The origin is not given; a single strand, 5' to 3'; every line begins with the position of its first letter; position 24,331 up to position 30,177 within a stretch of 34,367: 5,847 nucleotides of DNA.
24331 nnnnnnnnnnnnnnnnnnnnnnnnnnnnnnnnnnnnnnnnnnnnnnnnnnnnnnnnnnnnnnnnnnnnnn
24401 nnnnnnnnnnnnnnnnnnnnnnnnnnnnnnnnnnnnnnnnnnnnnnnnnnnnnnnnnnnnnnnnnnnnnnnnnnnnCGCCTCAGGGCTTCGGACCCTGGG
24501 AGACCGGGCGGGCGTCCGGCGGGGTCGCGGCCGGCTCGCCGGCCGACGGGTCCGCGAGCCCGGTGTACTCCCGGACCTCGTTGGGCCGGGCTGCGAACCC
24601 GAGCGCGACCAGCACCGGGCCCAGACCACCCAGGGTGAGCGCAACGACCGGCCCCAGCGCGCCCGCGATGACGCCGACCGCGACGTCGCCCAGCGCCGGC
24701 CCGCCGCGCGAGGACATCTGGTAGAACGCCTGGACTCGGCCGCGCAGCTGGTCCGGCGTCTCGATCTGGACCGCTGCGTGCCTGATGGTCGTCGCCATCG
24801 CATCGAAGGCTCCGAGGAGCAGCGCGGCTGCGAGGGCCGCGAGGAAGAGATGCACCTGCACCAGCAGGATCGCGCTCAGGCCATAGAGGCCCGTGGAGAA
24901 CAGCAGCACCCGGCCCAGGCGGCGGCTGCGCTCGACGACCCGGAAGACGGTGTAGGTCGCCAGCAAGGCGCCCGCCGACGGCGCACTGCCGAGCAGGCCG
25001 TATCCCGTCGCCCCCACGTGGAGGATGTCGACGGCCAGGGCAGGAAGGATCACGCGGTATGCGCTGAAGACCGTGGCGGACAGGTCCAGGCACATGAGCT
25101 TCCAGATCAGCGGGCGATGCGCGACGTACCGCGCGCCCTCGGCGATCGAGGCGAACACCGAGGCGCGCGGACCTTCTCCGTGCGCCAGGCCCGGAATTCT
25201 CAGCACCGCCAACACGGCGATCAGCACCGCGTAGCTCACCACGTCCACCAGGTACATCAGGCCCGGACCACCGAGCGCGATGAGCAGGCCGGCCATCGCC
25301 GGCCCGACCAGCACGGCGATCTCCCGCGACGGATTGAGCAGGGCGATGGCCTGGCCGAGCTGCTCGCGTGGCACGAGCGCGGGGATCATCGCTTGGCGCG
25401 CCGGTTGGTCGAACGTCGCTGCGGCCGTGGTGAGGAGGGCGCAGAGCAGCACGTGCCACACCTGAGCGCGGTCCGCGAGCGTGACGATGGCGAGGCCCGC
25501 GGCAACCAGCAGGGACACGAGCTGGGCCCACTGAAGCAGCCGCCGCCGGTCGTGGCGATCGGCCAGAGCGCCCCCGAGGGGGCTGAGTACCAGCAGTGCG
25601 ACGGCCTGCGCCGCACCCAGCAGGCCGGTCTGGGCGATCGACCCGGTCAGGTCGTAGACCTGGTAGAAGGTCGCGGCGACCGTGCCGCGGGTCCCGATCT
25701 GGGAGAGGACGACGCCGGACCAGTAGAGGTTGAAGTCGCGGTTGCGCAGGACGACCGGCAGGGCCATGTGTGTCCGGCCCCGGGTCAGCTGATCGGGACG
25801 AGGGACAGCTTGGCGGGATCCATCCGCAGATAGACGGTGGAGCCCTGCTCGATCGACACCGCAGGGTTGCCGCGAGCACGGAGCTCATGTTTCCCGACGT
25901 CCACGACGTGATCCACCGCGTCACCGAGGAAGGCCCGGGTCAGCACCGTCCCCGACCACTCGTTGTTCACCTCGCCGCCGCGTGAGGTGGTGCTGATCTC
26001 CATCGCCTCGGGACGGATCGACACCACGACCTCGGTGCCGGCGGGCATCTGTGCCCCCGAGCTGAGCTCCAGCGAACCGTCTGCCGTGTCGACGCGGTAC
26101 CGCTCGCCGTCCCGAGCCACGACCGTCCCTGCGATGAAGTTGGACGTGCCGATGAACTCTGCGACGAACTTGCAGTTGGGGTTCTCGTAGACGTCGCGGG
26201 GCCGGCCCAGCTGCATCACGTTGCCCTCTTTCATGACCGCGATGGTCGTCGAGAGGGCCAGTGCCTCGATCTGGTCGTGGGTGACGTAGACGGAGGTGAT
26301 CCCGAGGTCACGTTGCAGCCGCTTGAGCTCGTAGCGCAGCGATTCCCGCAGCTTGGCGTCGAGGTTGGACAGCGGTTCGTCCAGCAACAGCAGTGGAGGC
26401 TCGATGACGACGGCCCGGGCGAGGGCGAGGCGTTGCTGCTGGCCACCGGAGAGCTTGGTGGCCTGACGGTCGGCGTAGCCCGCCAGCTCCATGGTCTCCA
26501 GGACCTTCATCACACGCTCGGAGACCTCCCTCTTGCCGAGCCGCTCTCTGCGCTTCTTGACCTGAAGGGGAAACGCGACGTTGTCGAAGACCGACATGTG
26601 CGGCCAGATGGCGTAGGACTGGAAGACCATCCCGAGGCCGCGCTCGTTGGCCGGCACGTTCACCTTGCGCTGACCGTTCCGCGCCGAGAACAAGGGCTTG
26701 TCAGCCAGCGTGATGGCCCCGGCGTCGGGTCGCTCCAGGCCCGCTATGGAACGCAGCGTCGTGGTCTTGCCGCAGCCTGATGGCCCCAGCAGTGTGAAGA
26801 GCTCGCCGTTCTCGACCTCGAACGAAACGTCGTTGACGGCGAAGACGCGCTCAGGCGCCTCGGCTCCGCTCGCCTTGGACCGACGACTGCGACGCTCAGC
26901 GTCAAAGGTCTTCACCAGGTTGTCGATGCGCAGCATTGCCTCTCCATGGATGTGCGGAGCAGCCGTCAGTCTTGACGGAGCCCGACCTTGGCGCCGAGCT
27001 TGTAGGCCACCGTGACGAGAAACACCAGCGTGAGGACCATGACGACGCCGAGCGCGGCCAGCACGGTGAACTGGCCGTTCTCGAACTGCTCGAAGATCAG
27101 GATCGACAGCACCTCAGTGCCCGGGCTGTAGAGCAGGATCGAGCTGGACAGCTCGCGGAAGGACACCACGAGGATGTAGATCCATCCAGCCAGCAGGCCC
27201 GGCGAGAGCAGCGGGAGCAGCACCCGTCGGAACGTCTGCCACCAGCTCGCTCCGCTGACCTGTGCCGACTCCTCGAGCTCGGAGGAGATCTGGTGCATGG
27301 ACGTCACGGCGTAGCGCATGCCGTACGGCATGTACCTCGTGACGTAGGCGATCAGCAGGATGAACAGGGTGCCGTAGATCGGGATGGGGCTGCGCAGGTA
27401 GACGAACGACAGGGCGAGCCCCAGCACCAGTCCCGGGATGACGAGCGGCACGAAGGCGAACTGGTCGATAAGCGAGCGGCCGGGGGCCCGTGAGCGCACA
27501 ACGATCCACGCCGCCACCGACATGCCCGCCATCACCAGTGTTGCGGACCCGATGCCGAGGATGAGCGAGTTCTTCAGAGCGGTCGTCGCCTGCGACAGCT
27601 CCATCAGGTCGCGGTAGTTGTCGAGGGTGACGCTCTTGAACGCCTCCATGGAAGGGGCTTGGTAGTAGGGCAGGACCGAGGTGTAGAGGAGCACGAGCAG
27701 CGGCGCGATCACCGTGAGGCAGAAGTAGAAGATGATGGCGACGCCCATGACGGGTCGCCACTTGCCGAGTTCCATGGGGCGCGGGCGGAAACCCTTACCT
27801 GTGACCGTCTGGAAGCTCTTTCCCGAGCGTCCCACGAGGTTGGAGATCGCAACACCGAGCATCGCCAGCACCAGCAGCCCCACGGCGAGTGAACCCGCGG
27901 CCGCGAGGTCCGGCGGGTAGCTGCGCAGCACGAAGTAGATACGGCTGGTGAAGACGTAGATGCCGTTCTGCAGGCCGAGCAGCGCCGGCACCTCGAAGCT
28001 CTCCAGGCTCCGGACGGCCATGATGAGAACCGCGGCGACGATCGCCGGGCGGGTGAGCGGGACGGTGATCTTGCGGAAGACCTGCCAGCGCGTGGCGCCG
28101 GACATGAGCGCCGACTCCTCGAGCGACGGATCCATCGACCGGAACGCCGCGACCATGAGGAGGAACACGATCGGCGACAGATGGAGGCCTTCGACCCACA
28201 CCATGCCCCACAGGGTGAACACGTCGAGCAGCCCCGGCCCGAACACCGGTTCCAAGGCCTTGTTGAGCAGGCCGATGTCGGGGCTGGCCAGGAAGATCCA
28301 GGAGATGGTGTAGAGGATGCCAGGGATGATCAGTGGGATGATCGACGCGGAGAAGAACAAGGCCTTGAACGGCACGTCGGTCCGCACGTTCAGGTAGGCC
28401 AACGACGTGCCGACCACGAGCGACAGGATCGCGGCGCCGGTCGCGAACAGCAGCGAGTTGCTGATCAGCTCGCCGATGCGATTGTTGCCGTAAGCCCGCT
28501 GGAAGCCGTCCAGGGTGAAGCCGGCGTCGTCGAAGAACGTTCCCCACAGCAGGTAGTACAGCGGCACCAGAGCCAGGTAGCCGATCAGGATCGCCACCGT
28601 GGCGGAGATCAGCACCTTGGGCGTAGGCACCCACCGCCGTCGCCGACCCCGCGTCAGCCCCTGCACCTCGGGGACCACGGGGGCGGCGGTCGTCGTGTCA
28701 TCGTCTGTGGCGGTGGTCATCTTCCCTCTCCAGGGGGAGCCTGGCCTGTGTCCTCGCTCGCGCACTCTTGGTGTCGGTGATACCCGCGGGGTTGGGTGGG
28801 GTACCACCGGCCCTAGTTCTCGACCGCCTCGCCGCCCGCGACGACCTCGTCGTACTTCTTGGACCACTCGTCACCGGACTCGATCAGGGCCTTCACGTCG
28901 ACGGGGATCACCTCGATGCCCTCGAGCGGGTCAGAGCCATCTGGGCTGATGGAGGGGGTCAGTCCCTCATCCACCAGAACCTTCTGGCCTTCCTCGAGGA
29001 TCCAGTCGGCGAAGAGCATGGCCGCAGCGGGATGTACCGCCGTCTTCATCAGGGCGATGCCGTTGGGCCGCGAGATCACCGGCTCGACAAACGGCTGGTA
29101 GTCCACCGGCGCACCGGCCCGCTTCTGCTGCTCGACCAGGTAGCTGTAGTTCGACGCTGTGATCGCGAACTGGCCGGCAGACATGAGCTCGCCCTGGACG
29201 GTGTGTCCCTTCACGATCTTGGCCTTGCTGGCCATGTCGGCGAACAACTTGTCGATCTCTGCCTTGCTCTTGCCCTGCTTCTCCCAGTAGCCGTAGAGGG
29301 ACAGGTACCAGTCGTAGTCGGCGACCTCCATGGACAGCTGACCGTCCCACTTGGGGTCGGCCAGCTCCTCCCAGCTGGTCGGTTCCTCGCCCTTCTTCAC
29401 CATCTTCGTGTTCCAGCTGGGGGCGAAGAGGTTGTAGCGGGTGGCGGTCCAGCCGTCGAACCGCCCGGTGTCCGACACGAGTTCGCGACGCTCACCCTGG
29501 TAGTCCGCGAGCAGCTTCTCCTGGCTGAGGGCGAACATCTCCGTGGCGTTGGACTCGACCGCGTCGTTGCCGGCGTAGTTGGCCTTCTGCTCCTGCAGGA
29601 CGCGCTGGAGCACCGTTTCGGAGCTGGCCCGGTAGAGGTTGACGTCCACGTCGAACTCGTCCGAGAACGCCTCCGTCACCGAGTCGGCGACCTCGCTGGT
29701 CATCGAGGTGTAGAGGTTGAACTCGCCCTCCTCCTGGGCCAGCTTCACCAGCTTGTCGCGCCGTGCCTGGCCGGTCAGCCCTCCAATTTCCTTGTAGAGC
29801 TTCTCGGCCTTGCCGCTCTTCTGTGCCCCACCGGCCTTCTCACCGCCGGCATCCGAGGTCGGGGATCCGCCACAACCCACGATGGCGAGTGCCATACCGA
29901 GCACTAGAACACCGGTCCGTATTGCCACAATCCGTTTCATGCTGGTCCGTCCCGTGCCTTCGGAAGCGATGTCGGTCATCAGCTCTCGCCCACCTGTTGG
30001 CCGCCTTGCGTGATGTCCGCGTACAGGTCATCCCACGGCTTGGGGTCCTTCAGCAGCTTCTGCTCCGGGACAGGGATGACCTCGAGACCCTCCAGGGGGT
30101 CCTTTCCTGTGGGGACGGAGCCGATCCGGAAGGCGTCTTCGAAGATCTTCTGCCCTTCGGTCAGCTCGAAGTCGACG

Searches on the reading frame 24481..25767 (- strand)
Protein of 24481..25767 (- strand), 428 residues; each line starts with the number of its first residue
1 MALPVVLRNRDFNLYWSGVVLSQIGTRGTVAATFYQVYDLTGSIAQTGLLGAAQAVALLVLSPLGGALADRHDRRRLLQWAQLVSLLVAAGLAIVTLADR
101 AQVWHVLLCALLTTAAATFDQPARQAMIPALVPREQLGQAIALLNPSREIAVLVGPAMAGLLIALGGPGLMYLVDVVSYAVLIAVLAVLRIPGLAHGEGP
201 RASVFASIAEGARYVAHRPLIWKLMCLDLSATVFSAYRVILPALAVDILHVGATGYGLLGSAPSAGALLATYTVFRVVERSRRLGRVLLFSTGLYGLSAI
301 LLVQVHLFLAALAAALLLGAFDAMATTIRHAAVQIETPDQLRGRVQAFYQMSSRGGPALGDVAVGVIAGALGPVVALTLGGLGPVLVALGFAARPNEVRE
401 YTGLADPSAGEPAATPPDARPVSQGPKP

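Call 6: search_protein_families(library=pfam, proteins=[window:24481-25767:-], max_evalue=0.001)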
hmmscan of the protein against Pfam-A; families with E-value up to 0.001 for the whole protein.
window:24481-25767:- (428 aa): 2 families
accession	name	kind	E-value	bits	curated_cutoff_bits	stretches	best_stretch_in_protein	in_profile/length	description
PF05977.19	MFS_3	-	2.1e-43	149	27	1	7-389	7-388/524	Transmembrane secretion effector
PF07690.21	MFS_1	-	3.3e-34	118.8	33.4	2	19-243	5-227/347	Major Facilitator Superfamily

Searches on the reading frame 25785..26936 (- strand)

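Call 6: search_protein_families(library=pfam, proteins=[window:25785-26936:-], max_evalue=0.001)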
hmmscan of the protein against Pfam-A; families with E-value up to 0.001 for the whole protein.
window:25785-26936:- (383 aa): 3 families
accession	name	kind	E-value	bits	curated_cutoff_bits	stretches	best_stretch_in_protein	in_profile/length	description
PF00005.33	ABC_tran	-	9.7e-35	120.6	25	1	34-189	1-136/137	ABC transporter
PF08402.16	TOBE_2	-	9.6e-11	42.1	21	1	305-379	1-75/76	TOBE domain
PF13304.12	AAA_21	-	1.5e-07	32.3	27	1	145-221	221-299/304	AAA domain, putative AbiEii toxin, Type IV TA system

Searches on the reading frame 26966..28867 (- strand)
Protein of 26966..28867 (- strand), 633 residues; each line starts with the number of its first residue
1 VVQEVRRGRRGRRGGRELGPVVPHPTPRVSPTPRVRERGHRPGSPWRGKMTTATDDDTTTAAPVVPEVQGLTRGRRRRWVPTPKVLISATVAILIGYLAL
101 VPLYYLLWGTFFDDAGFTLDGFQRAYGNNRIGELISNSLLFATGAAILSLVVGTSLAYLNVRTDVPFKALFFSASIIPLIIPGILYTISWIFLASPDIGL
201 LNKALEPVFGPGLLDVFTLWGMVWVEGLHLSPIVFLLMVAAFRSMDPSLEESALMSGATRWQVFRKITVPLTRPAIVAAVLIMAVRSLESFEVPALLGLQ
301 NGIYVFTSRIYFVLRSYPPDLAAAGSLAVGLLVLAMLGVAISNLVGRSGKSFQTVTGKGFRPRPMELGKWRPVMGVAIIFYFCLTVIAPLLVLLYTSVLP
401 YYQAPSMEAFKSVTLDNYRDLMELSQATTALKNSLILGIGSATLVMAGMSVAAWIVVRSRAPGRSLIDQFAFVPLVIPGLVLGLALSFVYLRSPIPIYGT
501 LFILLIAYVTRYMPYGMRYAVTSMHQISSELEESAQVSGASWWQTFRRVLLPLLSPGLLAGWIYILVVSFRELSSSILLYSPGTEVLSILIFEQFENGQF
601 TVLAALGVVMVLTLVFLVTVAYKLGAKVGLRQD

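Call 6: search_protein_families(library=pfam, proteins=[window:26966-28867:-], max_evalue=0.001)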
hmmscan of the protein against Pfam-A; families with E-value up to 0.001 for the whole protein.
window:26966-28867:- (633 aa): 1 family
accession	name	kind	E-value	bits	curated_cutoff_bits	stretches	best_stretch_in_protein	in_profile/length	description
PF00528.27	BPD_transp_1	-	7.3e-26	91.5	26.4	2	446-622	3-175/184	Binding-protein-dependent transport system inner membrane component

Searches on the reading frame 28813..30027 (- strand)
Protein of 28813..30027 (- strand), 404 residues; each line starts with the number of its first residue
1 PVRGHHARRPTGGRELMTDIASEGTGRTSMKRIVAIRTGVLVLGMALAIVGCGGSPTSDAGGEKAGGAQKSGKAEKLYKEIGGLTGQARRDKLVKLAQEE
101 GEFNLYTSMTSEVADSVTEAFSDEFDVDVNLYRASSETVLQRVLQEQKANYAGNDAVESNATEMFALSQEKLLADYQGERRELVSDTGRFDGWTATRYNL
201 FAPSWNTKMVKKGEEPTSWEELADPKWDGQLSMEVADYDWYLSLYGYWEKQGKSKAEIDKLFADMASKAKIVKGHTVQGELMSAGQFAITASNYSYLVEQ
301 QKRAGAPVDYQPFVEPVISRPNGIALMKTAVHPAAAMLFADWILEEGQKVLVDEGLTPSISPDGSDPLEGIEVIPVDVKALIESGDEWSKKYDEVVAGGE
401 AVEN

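Call 6: search_protein_families(library=pfam, proteins=[window:28813-30027:-], max_evalue=0.001)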
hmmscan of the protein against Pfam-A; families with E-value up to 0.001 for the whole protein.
window:28813-30027:- (404 aa): 3 families
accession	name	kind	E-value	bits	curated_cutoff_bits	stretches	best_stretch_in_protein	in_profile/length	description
PF13343.11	SBP_bac_6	-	3.2e-12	46.9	24.6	1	187-363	48-223/245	Bacterial extracellular solute-binding protein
PF13531.11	SBP_bac_11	-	6e-08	33.2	25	1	111-356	10-226/227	Bacterial extracellular solute-binding protein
PF01547.30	SBP_bac_1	-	5.2e-07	30.4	26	1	115-349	6-306/307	Bacterial extracellular solute-binding protein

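Call 21: search_protein_families(library=ncbifam, proteins=[window:28813-29979:-], max_evalue=0.00001)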
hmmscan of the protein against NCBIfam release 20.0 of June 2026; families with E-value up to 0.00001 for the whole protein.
window:28813-29979:- (388 aa): 2 families
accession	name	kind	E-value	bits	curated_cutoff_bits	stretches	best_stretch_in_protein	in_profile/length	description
TIGR03261.1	phnS2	equivalog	5.3e-12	45.5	392.75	1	81-363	18-303/334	putative 2-aminoethylphosphonate ABC transporter substrate-binding protein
NF011620.1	PRK15046.1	equivalog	8.7e-07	28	310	1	99-215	40-154/334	2-aminoethylphosphonate ABC transporter substrate-binding protein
